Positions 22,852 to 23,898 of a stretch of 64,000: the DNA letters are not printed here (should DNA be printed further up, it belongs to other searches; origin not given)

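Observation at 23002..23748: Uncharacterised PhyH-family Fe/2OG dioxygenase embedded between hpnG and hpnN: candidate hopanoid-tailoring oxygenase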

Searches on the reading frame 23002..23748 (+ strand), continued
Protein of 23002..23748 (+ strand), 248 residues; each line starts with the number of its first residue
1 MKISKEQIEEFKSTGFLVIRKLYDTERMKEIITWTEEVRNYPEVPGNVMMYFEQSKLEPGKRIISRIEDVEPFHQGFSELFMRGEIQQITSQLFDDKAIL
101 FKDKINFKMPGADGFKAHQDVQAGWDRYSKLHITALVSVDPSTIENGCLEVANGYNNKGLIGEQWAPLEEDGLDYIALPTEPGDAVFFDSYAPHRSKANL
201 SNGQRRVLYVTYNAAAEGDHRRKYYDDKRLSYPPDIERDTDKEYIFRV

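Call 35: get_annotated_region(hit=H1, flank=7000)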
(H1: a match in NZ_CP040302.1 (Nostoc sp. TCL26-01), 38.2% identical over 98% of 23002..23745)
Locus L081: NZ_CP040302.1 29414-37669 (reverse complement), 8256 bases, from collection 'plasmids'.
description: Nostoc sp. TCL26-01 plasmid pTCL26-01_E, complete sequence
organism: Nostoc sp. TCL26-01 (NCBI taxid 2576904)
taxonomy: Bacteria; Cyanobacteriota; Cyanophyceae; Nostocales; Nostocaceae; Nostoc; Nostoc sp. TCL26-01
host: -; source: Leiosporoceros dussii,pure culture; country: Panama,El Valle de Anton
typing (MOB-suite, as given by PLSDB): non-mobilizable
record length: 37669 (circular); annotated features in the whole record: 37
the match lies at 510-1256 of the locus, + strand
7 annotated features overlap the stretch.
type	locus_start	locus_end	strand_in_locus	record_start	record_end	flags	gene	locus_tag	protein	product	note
CDS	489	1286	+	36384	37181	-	-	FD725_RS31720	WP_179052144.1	phytanoyl-CoA dioxygenase family protein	-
CDS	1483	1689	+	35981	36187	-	-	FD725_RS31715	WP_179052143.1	hypothetical protein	-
CDS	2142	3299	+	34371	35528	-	grrM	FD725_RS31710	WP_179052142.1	cyclophane-forming radical SAM/SPASM peptide maturase GrrM/OscB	-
CDS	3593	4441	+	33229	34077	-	-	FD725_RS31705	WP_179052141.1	hypothetical protein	-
CDS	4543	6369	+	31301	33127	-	-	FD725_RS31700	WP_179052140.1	type IV secretory system conjugative DNA transfer family protein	-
CDS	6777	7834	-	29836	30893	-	-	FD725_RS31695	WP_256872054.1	IS630 family transposase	-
CDS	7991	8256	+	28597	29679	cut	-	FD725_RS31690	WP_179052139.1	polymorphic toxin type 46 domain-containing protein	-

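Call 36: get_annotated_region(hit=H4, flank=7000)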
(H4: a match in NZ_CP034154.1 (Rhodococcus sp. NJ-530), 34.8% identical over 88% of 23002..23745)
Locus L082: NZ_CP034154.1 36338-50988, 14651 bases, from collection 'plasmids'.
description: Rhodococcus sp. NJ-530 plasmid unnamed2, complete sequence
organism: Rhodococcus sp. NJ-530 (NCBI taxid 2490853)
taxonomy: Bacteria; Actinomycetota; Actinomycetes; Mycobacteriales; Nocardiaceae; Rhodococcus; Rhodococcus sp. NJ-530
host: -; source: Antarctic sea ice; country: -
typing (MOB-suite, as given by PLSDB): non-mobilizable
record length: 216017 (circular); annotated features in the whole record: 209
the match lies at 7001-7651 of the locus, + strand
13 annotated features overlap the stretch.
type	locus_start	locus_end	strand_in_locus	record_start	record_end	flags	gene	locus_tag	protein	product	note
CDS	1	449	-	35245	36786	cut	istA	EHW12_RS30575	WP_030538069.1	IS21-like element IS1415 family transposase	GO:0006313 - DNA transposition [Evidence IEA]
CDS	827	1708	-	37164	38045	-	-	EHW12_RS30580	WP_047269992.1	MurR/RpiR family transcriptional regulator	GO:0006355 - regulation of DNA-templated transcription [Evidence IEA]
CDS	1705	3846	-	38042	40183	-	-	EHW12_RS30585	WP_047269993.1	PQQ-binding-like beta-propeller repeat protein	-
CDS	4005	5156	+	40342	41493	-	-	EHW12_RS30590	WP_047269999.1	cobalamin-independent methionine synthase II family protein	-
CDS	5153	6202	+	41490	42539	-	-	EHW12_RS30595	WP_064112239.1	2-oxoglutarate and iron-dependent oxygenase domain-containing protein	-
CDS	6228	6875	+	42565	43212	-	-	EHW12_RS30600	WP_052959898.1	GPR1/FUN34/YaaH family transporter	-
CDS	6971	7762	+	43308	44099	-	-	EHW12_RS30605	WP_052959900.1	phytanoyl-CoA dioxygenase family protein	-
CDS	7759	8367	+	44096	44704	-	-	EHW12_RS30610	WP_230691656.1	HD domain-containing protein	-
CDS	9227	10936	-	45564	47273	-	-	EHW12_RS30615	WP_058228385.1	hypothetical protein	-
CDS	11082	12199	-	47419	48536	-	-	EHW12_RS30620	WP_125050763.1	IS3 family transposase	-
CDS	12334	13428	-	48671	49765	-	-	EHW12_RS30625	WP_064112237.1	DUF4238 domain-containing protein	-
CDS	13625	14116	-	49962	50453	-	-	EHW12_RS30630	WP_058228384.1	DUF6301 family protein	-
CDS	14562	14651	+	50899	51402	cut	-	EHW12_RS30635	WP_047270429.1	DUF6301 family protein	-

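Call 37: get_annotated_region(hit=H2, flank=6000)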
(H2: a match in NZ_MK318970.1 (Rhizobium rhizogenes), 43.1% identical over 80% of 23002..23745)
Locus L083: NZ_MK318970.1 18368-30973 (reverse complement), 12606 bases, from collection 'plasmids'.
description: Rhizobium rhizogenes strain C5.7 plasmid pC5.7d, complete sequence
organism: Rhizobium rhizogenes (NCBI taxid 359)
taxonomy: Bacteria; Pseudomonadota; Alphaproteobacteria; Hyphomicrobiales; Rhizobiaceae; Rhizobium; Rhizobium rhizogenes
host: -; source: -; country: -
typing (MOB-suite, as given by PLSDB): non-mobilizable; mating-pair formation MPF_T
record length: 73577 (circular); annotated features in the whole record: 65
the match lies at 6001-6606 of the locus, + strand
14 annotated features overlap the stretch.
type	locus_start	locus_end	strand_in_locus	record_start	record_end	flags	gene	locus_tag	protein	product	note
CDS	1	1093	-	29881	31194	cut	-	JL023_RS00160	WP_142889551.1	aspartate aminotransferase family protein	-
CDS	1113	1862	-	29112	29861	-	-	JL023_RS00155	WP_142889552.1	NAD(P)H-dependent oxidoreductase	-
CDS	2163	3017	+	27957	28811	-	-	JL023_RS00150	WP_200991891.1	VOC family protein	-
CDS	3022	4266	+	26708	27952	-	-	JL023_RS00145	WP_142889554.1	hypothetical protein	-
CDS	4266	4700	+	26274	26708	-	-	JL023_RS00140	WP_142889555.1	VOC family protein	-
CDS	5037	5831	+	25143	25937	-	-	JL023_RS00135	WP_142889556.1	phosphocholine cytidylyltransferase family protein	-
CDS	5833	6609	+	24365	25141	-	-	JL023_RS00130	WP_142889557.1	phytanoyl-CoA dioxygenase family protein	-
CDS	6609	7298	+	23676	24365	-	-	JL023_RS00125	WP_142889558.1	LicD family protein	-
CDS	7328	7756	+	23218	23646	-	-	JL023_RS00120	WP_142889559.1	gamma-glutamylcyclotransferase family protein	-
CDS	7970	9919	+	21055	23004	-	-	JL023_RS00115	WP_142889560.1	TetM/TetW/TetO/TetS family tetracycline resistance ribosomal protection protein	-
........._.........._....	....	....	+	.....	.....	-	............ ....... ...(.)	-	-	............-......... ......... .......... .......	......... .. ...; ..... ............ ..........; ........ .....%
CDS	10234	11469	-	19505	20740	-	-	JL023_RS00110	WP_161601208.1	MFS transporter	GO:0055085 - transmembrane transport [Evidence IEA]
CDS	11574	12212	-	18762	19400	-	-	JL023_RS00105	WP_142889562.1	class I SAM-dependent methyltransferase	-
CDS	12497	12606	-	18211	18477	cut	-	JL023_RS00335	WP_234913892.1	hypothetical protein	-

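Call 38: list_cluster_members(proteins=[P0001, P0044, P0050])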
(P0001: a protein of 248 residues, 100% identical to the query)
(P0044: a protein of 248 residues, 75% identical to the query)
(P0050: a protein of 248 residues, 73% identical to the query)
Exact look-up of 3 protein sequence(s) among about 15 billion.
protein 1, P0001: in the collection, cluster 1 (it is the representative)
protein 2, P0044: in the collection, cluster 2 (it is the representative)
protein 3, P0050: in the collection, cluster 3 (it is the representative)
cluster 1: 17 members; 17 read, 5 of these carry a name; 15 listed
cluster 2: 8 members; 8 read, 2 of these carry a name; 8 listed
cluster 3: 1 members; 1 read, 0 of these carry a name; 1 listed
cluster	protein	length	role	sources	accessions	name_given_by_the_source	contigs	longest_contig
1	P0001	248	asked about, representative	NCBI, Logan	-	-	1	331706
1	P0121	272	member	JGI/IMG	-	2-aminoethylphosphonate dioxygenase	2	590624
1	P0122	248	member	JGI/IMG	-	2-aminoethylphosphonate dioxygenase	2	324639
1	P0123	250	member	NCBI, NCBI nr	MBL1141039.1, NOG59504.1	MAG: phytanoyl-CoA dioxygenase family protein [Proteobacteria bacterium] | phytanoyl-CoA dioxygenase family protein [Pseudomonadota bacterium]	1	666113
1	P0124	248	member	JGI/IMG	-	2-aminoethylphosphonate dioxygenase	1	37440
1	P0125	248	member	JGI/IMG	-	2-aminoethylphosphonate dioxygenase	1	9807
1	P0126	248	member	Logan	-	-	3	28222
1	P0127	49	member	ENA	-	-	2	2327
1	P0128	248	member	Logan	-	-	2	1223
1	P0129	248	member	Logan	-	-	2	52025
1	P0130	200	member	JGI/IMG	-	-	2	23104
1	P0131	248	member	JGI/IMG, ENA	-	-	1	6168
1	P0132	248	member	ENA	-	-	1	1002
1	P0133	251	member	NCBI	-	-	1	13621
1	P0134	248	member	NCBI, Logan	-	-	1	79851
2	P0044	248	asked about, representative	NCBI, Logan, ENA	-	-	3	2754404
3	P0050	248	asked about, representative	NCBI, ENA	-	-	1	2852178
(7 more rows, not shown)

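Call 39: find_homologous_proteins(query=L041:11296-12954:+, max_evalue=1e-30)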
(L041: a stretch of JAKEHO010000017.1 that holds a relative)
Query L041:11296-12954:+ (553 aa): 8000 proteins with E <= 1e-30 among 8000 candidates; the best 120 are listed.
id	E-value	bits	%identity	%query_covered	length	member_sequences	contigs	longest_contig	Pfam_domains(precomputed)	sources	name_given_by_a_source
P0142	0.0e+0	1252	100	100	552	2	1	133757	PF00483.30,PF13714.13,PF12804.14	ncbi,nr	ncbi:MAG: phosphoenolpyruvate mutase [Gammaproteobacteria bacterium]|nr:phosphoenolpyruvate mutase [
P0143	0.0e+0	1021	81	100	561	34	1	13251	PF00483.30,PF13714.13,PF12804.14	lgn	-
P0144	5.2e-267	905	74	97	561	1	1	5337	PF13714.13,PF12804.14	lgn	-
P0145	9.3e-265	897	74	98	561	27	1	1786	PF13714.13,PF12804.14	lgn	-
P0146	4.6e-264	895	71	99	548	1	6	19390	PF00483.30,PF13714.13,PF12804.14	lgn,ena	-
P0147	1.1e-262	891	72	98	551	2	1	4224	PF00483.30,PF13714.13,PF12804.14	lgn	-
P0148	1.4e-262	890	72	98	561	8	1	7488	PF13714.13,PF12804.14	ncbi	-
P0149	2.2e-262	890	71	99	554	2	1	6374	PF13714.13,PF12804.14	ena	-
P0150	7.1e-262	888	73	98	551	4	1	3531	PF00483.30,PF13714.13,PF12804.14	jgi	-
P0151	1.3e-261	887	72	98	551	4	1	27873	PF13714.13,PF12804.14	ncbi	-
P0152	7.6e-261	884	72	98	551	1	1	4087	PF13714.13,PF12804.14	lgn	-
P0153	7.8e-261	884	70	100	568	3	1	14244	PF00483.30,PF13714.13,PF12804.14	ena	-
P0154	1.1e-260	884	70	99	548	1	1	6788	PF00483.30,PF13714.13,PF12804.14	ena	-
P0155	1.4e-259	880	71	98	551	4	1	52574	PF00483.30,PF13714.13,PF12804.14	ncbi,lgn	-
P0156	3.4e-259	879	71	97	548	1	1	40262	PF00483.30,PF13714.13,PF12804.14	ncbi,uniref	ncbi:phosphoenolpyruvate mutase [Tolypothrix sp. VBCCA 56010]|uniref:phosphoenolpyruvate mutase n=1 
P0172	1.6e-252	857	69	100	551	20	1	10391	PF13714.13,PF12804.14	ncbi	-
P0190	5.0e-248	842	68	99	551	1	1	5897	PF13714.13,PF12804.14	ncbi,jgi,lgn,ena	ncbi:MAG: phosphoenolpyruvate mutase [Candidatus Methylomirabilota bacterium]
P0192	9.3e-248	841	68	98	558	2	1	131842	PF00483.30,PF13714.13,PF12804.14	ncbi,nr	ncbi:MAG: phosphoenolpyruvate mutase [Gammaproteobacteria bacterium]|nr:phosphoenolpyruvate mutase [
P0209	2.2e-245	833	68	98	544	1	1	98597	PF00483.30,PF13714.13,PF12804.14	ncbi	-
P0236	1.8e-242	824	67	99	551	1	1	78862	PF13714.13,PF12804.14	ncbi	ncbi:MAG: phosphoenolpyruvate mutase [Chromatiales bacterium]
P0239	2.6e-242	823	67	97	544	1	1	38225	PF13714.13,PF12804.14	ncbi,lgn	ncbi:MAG: phosphoenolpyruvate mutase [Gammaproteobacteria bacterium]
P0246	8.0e-242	822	67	97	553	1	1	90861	PF13714.13,PF12804.14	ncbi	-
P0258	4.4e-241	819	70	94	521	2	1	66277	PF13714.13,PF12804.14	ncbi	-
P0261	4.9e-241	819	67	97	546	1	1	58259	PF00483.30,PF13714.13,PF12804.14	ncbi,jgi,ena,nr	ncbi:MAG TPA: phosphoenolpyruvate mutase [Gammaproteobacteria bacterium]|nr:phosphoenolpyruvate muta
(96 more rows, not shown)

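Call 42: search_protein_families(library=pfam, proteins=[L055:9191-10720:+, L059:9104-10744:+, L063:9110-10747:+, L053:9503-10750:+, L077:9626-10729:+, L083:5037-5831:+, L083:6609-7298:+, L082:7759-8367:+], max_evalue=0.0001)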
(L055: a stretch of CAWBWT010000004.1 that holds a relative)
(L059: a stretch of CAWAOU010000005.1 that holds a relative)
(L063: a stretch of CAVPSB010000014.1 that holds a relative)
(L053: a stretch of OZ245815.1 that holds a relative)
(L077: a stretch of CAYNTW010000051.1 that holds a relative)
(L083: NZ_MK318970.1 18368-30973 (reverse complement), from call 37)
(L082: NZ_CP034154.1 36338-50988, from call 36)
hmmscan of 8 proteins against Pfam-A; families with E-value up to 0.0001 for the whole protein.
L055:9191-10720:+ (510 aa): 2 families
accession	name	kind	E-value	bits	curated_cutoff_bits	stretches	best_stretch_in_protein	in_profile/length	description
PF05721.19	PhyH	-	4.4e-25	89.7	22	1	273-468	1-212/213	Phytanoyl-CoA dioxygenase (PhyH)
PF12804.13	NTP_transf_3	-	1.3e-09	38.9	27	1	11-69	1-51/160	MobA-like NTP transferase domain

L059:9104-10744:+ (547 aa): 3 families
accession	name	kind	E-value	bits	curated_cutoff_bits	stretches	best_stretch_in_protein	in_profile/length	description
PF05721.19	PhyH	-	7.2e-30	105.3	22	1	308-506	1-213/213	Phytanoyl-CoA dioxygenase (PhyH)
PF12804.13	NTP_transf_3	-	3.2e-10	40.9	27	1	45-148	1-96/160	MobA-like NTP transferase domain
PF00483.29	NTP_transferase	-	1.5e-07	31.7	21.2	1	45-158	2-120/245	Nucleotidyl transferase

L063:9110-10747:+ (546 aa): 1 family
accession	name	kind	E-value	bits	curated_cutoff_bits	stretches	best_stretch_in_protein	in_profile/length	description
PF05721.19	PhyH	-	1.8e-27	97.5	22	1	306-505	1-213/213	Phytanoyl-CoA dioxygenase (PhyH)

L053:9503-10750:+ (416 aa): 1 family
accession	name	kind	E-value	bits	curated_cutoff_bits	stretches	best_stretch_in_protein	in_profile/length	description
PF05721.19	PhyH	-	1.6e-26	94.3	22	1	176-375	1-213/213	Phytanoyl-CoA dioxygenase (PhyH)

L077:9626-10729:+ (368 aa): 1 family
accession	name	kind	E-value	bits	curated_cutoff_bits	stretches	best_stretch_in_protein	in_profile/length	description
PF05721.19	PhyH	-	3.7e-26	93.2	22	1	132-326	2-212/213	Phytanoyl-CoA dioxygenase (PhyH)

L083:5037-5831:+ (264 aa): 3 families
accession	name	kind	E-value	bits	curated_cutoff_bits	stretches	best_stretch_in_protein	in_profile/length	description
PF12804.13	NTP_transf_3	-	5.2e-16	59.7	27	1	10-145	1-131/160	MobA-like NTP transferase domain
PF00483.29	NTP_transferase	-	2.8e-06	27.5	21.2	1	10-132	2-129/245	Nucleotidyl transferase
PF01128.25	IspD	-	5.7e-06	26.7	27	1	10-134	3-125/221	2-C-methyl-D-erythritol 4-phosphate cytidylyltransferase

L083:6609-7298:+ (229 aa): 1 family
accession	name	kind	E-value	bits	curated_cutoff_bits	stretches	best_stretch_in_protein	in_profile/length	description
PF04991.19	LicD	-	2.1e-14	54.6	22.6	1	39-80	2-43/227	LicD family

L082:7759-8367:+ (202 aa): 1 family
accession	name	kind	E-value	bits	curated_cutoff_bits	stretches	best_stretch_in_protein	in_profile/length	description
PF01966.28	HD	-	8e-07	29.8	22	1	45-108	3-73/116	HD domain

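Call 49: find_homologous_proteins(query=L006:13707-14318:+, max_evalue=1e-10)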
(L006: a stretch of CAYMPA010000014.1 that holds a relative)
Query L006:13707-14318:+ (204 aa): 1721 proteins with E <= 1e-10 among 1998 candidates; the best 120 are listed.
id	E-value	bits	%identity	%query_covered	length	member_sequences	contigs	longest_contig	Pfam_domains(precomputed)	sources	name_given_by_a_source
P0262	1.2e-131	455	100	100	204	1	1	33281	PF01066.27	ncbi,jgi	-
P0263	2.3e-106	372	83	97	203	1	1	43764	PF01066.27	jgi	jgi:phosphatidylglycerophosphate synthase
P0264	8.5e-104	364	81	98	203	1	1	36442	PF01066.27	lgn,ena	-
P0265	9.0e-102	357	81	96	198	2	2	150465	PF01066.27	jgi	jgi:phosphatidylglycerophosphate synthase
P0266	2.6e-100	352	78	97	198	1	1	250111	PF01066.27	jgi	jgi:phosphatidylglycerophosphate synthase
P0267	3.7e-99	349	77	97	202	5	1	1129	PF01066.27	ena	-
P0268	7.9e-97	341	75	97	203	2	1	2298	PF01066.27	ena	-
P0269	1.1e-93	331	74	96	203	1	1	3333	PF01066.27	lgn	-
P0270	2.2e-93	330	76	95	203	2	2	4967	PF01066.27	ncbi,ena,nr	ncbi:MAG: CDP-alcohol phosphatidyltransferase family protein [Proteobacteria bacterium]|nr:CDP-alcoh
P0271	1.2e-90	321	72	97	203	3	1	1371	PF01066.27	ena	-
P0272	2.6e-90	320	69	99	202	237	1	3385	PF01066.27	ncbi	-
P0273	3.4e-90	319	72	96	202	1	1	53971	PF01066.27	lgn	-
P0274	3.5e-90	319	73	97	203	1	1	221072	PF01066.27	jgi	jgi:phosphatidylglycerophosphate synthase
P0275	5.2e-90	319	69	97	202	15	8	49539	PF01066.27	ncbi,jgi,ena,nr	ncbi:MAG: CDP-alcohol phosphatidyltransferase family protein [Pseudomonadota bacterium]|jgi:phosphat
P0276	6.6e-90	319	71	96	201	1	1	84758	PF01066.27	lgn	-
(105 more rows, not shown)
